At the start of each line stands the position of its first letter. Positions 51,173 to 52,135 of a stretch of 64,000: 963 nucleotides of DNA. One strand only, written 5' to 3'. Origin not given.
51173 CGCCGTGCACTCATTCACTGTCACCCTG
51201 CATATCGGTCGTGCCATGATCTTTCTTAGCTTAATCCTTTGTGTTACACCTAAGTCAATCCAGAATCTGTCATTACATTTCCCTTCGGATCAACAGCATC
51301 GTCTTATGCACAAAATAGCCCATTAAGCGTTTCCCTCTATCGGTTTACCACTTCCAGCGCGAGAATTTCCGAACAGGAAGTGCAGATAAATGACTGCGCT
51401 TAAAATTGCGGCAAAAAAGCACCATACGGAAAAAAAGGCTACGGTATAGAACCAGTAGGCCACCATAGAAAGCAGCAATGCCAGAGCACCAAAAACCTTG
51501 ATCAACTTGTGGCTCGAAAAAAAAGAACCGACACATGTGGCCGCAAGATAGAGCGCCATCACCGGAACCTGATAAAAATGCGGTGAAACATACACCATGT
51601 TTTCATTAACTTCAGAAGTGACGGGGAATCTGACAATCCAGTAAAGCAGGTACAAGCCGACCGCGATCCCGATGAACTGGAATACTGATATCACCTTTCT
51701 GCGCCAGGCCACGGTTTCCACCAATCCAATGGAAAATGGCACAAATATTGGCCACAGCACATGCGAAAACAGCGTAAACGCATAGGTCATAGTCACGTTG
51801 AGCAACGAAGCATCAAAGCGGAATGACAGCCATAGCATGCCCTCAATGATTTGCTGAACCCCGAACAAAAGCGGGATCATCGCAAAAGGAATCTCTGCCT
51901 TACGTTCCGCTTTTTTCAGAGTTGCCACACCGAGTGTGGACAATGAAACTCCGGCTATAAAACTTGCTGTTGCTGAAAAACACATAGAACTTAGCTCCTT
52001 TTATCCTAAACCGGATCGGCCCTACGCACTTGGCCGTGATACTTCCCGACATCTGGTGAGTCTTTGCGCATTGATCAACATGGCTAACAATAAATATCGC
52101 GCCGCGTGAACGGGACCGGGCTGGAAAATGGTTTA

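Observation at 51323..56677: Metal-regulator gene embedded in a run of membrane-lipid-type enzymes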

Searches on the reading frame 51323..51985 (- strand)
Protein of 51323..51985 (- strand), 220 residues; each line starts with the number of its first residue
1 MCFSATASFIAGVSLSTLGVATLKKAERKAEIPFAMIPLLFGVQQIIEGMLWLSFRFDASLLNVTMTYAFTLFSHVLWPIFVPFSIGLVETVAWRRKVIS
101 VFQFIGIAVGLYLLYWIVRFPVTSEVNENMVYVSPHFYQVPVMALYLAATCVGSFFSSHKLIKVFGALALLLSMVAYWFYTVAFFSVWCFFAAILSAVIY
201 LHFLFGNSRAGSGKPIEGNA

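Call 3: search_protein_families(library=pfam, proteins=[window:51323-51985:-], max_evalue=0.01)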
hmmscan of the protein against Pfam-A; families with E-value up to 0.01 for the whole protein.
window:51323-51985:- (220 aa): 1 family
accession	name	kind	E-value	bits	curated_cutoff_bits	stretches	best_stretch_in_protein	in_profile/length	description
PF20334.3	DUF6629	-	3.3e-27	96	27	1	1-201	1-196/209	Family of unknown function (DUF6629)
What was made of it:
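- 51323..51985 (-): DUF6629 7-TM protein, a recurrent downstream partner of the cfa-like gene. Pfam PF20334 (call 3).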

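Call 8: search_protein_families(library=ncbifam, proteins=[window:51323-51985:-], max_evalue=0.001)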
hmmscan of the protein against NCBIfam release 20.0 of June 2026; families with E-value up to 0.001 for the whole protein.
window:51323-51985:- (220 aa): 0 families

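Call 57: find_homologous_proteins(query=window:51323-51985:-, max_evalue=0.00001)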
Query window:51323-51985:- (220 aa): 7298 proteins with E <= 0.00001 among 7951 candidates; the best 120 are listed.
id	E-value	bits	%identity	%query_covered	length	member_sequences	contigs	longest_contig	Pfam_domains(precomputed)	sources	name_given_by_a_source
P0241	1.6e-129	448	94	100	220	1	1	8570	PF20334.4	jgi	-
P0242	3.8e-127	440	94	100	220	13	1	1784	PF20334.4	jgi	-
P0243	8.6e-123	426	89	100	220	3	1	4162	PF20334.4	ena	-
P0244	3.7e-122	424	90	100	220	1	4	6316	PF20334.4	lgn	-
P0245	1.8e-118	412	86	100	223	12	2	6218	PF20334.4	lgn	-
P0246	2.2e-118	411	86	100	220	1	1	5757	PF20334.4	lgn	-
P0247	4.7e-117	407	86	100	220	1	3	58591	PF20334.4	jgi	jgi:hypothetical protein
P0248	6.6e-117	407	85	100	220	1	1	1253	PF20334.4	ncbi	-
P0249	1.4e-115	402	86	100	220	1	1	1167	PF20334.4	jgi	-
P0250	2.0e-115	402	87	100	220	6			PF20334.4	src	-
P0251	3.8e-115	401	85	100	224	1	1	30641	PF20334.4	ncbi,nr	ncbi:MAG: DUF6629 family protein [Methylotenera sp.]|nr:DUF6629 family protein [Methylotenera sp.]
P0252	6.0e-114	397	87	95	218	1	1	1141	PF20334.4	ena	-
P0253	2.8e-113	395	87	95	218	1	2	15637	PF20334.4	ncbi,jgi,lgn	jgi:hypothetical protein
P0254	7.6e-113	393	86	94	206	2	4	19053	PF20334.4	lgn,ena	-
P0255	3.8e-112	391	86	95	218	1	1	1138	PF20334.4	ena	-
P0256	4.0e-112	391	86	95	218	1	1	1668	PF20334.4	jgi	jgi:hypothetical protein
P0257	8.9e-112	390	86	95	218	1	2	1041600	PF20334.4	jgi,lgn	-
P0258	1.1e-111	390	86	95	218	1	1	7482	PF20334.4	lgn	-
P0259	1.2e-111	389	86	98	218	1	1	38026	PF20334.4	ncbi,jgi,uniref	ncbi:MAG TPA: DUF6629 family protein [Novimethylophilus sp.]|jgi:hypothetical protein|uniref:DUF6629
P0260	1.4e-111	389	85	95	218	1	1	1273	PF20334.4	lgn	-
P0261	1.6e-111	389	86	95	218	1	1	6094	PF20334.4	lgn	-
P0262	2.2e-111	389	85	95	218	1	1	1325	PF20334.4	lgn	-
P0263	2.3e-111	389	86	94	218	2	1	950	PF20334.4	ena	-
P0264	2.6e-111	388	86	94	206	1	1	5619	PF20334.4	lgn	-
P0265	4.9e-111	387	87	94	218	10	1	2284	PF20334.4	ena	-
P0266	5.2e-111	387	84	95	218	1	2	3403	PF20334.4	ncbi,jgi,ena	-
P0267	5.7e-111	387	83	98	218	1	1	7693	PF20334.4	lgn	-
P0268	1.8e-110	386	85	95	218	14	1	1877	PF20334.4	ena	-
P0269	2.1e-110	385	84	95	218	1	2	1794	PF20334.4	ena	-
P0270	2.9e-110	385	85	95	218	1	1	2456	PF20334.4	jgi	jgi:hypothetical protein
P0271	3.6e-110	385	87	95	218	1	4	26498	PF20334.4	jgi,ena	-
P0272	3.8e-110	385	83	97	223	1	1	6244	PF20334.4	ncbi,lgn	ncbi:MAG: DUF6629 family protein [Pseudomonadota bacterium]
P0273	4.4e-110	384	85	95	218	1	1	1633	PF20334.4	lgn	-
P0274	1.2e-109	383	85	95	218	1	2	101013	PF20334.4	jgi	jgi:hypothetical protein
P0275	1.7e-109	382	86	95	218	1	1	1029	PF20334.4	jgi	jgi:hypothetical protein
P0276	2.2e-109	382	84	96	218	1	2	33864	PF20334.4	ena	-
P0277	4.2e-109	381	83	95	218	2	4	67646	PF20334.4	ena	-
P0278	4.5e-109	381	85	95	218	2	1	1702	PF20334.4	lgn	-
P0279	4.8e-109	381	83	96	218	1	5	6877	PF20334.4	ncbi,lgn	-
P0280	5.1e-109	381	84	95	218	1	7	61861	PF20334.4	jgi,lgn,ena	jgi:hypothetical protein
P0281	5.3e-109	381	84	95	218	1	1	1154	PF20334.4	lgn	-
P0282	5.3e-109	381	83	95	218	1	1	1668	PF20334.4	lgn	-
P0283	5.7e-109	381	84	95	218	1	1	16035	PF20334.4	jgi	-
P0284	9.1e-109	380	84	95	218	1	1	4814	PF20334.4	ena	-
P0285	1.1e-108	380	85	95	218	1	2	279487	PF20334.4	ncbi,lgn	-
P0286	1.3e-108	379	82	95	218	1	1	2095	PF20334.4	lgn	-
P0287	2.1e-108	379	84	95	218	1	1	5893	PF20334.4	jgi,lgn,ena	-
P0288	3.0e-108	378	85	95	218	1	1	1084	PF20334.4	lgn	-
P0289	3.6e-108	378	82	95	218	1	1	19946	PF20334.4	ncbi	ncbi:MAG: DUF6629 family protein [Gallionellaceae bacterium]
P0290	4.9e-108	378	85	95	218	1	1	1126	PF20334.4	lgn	-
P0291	6.1e-108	377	80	98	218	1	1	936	PF20334.4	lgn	-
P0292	7.2e-108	377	85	95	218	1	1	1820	PF20334.4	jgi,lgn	jgi:hypothetical protein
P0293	8.4e-108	377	80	98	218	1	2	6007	PF20334.4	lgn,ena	-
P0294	8.5e-108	377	81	98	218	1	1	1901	PF20334.4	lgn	-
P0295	1.1e-107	376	83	95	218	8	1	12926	PF20334.4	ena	-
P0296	1.9e-107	376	79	100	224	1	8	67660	PF20334.4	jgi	jgi:hypothetical protein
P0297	2.1e-107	376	83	96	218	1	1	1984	PF20334.4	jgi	jgi:hypothetical protein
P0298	2.8e-107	375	83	96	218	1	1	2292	PF20334.4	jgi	jgi:hypothetical protein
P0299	5.3e-107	374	80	98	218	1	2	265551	PF20334.4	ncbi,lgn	ncbi:MAG: DUF6629 family protein [Burkholderiales bacterium]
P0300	5.4e-107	374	83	96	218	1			PF20334.4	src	-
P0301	5.5e-107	374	83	95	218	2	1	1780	PF20334.4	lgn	-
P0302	7.8e-107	374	83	95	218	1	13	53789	PF20334.4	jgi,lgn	-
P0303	9.9e-107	373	84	95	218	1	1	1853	PF20334.4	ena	-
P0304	1.0e-106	373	83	95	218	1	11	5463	PF20334.4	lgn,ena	-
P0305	1.2e-106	373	83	96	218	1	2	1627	PF20334.4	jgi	jgi:hypothetical protein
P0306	1.8e-106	373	83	95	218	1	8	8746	PF20334.4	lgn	-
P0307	2.9e-106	372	84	94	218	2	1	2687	PF20334.4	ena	-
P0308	3.6e-106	372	79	98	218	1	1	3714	PF20334.4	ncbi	-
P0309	5.0e-106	371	83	95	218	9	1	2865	PF20334.4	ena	-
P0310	6.8e-106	371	83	95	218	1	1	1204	PF20334.4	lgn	-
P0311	6.8e-106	371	83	95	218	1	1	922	PF20334.4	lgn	-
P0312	9.8e-106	370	84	94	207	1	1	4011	PF20334.4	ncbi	ncbi:MAG: DUF6629 family protein, partial [Acidithiobacillus ferrivorans]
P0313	1.6e-105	369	82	95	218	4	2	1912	PF20334.4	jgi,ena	-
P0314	1.7e-105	369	82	95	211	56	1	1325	PF20334.4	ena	-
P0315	1.8e-105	369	80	98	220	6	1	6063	PF20334.4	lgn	-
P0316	1.8e-105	369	78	99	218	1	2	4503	PF20334.4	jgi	jgi:hypothetical protein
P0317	1.9e-105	369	81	95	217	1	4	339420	PF20334.4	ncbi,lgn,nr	ncbi:MAG: hypothetical protein HYS19_00645 [Nitrosomonadales bacterium]|nr:hypothetical protein [Nit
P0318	2.9e-105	369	78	99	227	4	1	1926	PF20334.4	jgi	jgi:hypothetical protein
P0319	3.8e-105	368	81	97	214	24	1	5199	PF20334.4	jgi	-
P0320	4.7e-105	368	81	95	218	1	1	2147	PF20334.4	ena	-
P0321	5.0e-105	368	80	95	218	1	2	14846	PF20334.4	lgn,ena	-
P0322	7.1e-105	367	82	95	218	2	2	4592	PF20334.4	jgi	-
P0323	8.9e-105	367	86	90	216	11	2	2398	PF20334.4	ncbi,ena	-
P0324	1.5e-104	366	81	95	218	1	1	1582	PF20334.4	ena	-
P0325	3.2e-104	365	86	90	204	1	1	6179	PF20334.4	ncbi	-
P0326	4.3e-104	365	80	97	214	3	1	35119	PF20334.4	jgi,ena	-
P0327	4.4e-104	365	85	89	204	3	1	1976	PF20334.4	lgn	-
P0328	6.1e-104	364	86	89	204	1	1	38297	PF20334.4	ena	-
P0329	7.0e-104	364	78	95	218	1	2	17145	PF20334.4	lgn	-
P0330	1.2e-103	363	79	97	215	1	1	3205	PF20334.4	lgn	-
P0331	1.6e-103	363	76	96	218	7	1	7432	PF20334.4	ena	-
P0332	1.7e-103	363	78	98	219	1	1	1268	PF20334.4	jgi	jgi:hypothetical protein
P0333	4.1e-103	362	82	95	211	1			PF20334.4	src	-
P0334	4.6e-103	361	82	95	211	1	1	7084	PF20334.4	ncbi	ncbi:MAG: DUF6629 family protein, partial [Sulfuriferula sp.]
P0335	7.0e-103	361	81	95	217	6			PF20334.4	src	-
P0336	1.1e-102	360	81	95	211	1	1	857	PF20334.4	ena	-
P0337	1.3e-102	360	85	89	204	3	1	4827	PF20334.4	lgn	-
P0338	1.5e-102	360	80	95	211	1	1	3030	PF20334.4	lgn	-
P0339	2.1e-102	359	81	95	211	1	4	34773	PF20334.4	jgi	jgi:hypothetical protein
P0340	5.1e-102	358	80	95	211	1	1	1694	PF20334.4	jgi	jgi:hypothetical protein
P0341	1.5e-101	356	86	89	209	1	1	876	PF20334.4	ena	-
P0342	1.6e-101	356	81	95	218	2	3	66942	PF20334.4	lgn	-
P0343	2.7e-101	356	81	91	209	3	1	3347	PF20334.4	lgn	-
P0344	2.9e-101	355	83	92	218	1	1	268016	PF20334.4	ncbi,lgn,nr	ncbi:MAG: hypothetical protein Q8L89_00780 [Gammaproteobacteria bacterium]|nr:hypothetical protein [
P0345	3.1e-101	355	79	95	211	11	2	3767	PF20334.4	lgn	-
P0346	3.4e-101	355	78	95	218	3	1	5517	PF20334.4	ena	-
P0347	3.5e-101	355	85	89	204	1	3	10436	PF20334.4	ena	-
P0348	3.7e-101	355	79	95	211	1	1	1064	PF20334.4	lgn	-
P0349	4.2e-101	355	84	89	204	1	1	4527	PF20334.4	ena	-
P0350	5.0e-101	355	76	97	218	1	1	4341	PF20334.4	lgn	-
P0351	5.7e-101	355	84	89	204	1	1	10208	PF20334.4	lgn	-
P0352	6.1e-101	354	79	95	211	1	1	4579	PF20334.4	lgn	-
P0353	7.4e-101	354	80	95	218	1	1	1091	PF20334.4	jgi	jgi:hypothetical protein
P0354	8.9e-101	354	83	89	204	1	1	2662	PF20334.4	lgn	-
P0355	1.3e-100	353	83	92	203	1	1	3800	PF20334.4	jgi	jgi:hypothetical protein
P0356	2.1e-100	353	84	90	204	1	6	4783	PF20334.4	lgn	-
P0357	3.5e-100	352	74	99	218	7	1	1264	PF20334.4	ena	-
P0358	3.5e-100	352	77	95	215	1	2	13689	PF20334.4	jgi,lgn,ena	-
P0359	4.2e-100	352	83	89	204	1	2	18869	PF20334.4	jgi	-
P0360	4.5e-100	352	79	92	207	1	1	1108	PF20334.4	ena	-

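Call 66: predict_structure(alignment_id=A3)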
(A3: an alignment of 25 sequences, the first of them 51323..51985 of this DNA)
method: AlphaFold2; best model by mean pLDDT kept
length: 220 residues; sequences in the alignment: 25
mean_pLDDT: 80.7   pTM: 0.76
mean pLDDT of the five models: 80.7, 78.7, 78.4, 74.7, 61.2
residues with pLDDT >= 90: 64; 70-90: 111; 50-70: 31; < 50: 14
segments of 3 or more residues with pLDDT < 50: 209-220
pLDDT, mean of each block of 10 residues (from residue 1): 74 93 90 92 89 86 90 87 91 92 93 88 67 61 83 88 87 71 62 86 70 38
secondary structure, 60 per line:
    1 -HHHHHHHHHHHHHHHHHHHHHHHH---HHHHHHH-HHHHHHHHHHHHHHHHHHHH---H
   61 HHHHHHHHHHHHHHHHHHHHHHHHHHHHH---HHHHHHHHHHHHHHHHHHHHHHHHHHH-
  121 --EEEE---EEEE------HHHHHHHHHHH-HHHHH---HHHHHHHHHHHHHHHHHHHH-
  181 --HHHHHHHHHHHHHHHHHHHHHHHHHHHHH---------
elements in order: H2-25 H29-35 H37-56 H60-89 H93-119 E123-126 E130-133 H140-150 H152-156 H160-179 H183-211
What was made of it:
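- Checked: The AF2 model shows a 7-TM bundle (call 66).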

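Call 68: fold_search(model_id=the predicted structure, library=pdb)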
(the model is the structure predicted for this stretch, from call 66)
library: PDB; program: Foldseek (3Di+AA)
matches with E <= 10: 437; with E <= 0.001: 0
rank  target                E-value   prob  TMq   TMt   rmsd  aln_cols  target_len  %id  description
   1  7akx_A                5.7e-02  1.00  0.53  0.52   6.4       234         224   12  Crystal structure of the viral rhodopsin OLPVR1 in P1 space group (released 2020-11-25)
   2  7mtr_B                6.3e-02  0.69  0.29  0.12  16.7       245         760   12  CryoEM Structure of Full-Length mGlu2 Bound to Ago-PAM ADX55164 and Glutamate (released 2021-07-07)
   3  7dd5_A                6.6e-02  0.98  0.48  0.17  10.2       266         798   12  Structure of Calcium-Sensing Receptor in complex with NPS-2143 (released 2021-06-16)
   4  7dd5_B                8.4e-02  0.99  0.54  0.19   6.5       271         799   12  Structure of Calcium-Sensing Receptor in complex with NPS-2143 (released 2021-06-16)
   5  7sin_B                8.8e-02  0.98  0.49  0.18   6.0       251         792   10  Structure of negative allosteric modulator-bound inactive human calcium-sensing receptor (released 2022-01-19)
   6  9not_B                9.2e-02  0.93  0.41  0.17   8.7       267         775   10  Human sweet taste receptor (TAS1R2 + TAS1R3) from the sucralose dataset (released 2025-05-14)
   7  9ima_A                9.2e-02  0.91  0.41  0.37   9.5       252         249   13  Cryo-EM structure for the GPRC5D complexed with Talquetamab Fab (released 2024-09-11)
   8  8jsr_R                1.1e-01  0.38  0.26  0.22  11.7       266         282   11  Cryo-EM structure of the anamorelin-bound ghrelin receptor and Gq complex (released 2025-01-22)
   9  7akw_B                1.1e-01  0.98  0.52  0.52   6.5       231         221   12  Crystal structure of the viral rhodopsins chimera O1O2 (released 2020-11-25)
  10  7akw_A                1.3e-01  0.98  0.50  0.49   6.7       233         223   12  Crystal structure of the viral rhodopsins chimera O1O2 (released 2020-11-25)
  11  7sf8_A                1.3e-01  0.93  0.46  0.41   7.4       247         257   14  GPR56 (ADGRG1) 7TM domain bound to tethered agonist in complex with G protein heterotrimer (released 2022-04-27)
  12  7aky                  1.4e-01  0.98  0.51  0.51   6.5       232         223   12  Crystal structure of the viral rhodopsin OLPVR1 in P21212 space group (released 2020-11-25)
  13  7sin_A                1.7e-01  0.95  0.49  0.18   6.2       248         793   10  Structure of negative allosteric modulator-bound inactive human calcium-sensing receptor (released 2022-01-19)
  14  8t06_A                2.1e-01  0.80  0.40  0.43   7.1       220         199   16  Structure of mouse Myomaker mutant-R107A bound to Fab18G7 (released 2023-09-27)
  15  9in7                  2.2e-01  0.97  0.54  0.53   6.0       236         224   12  True-atomic resolution crystal structure of the closed state of the viral channelrhodopsin OLPVR1 (released 2025-03-12)
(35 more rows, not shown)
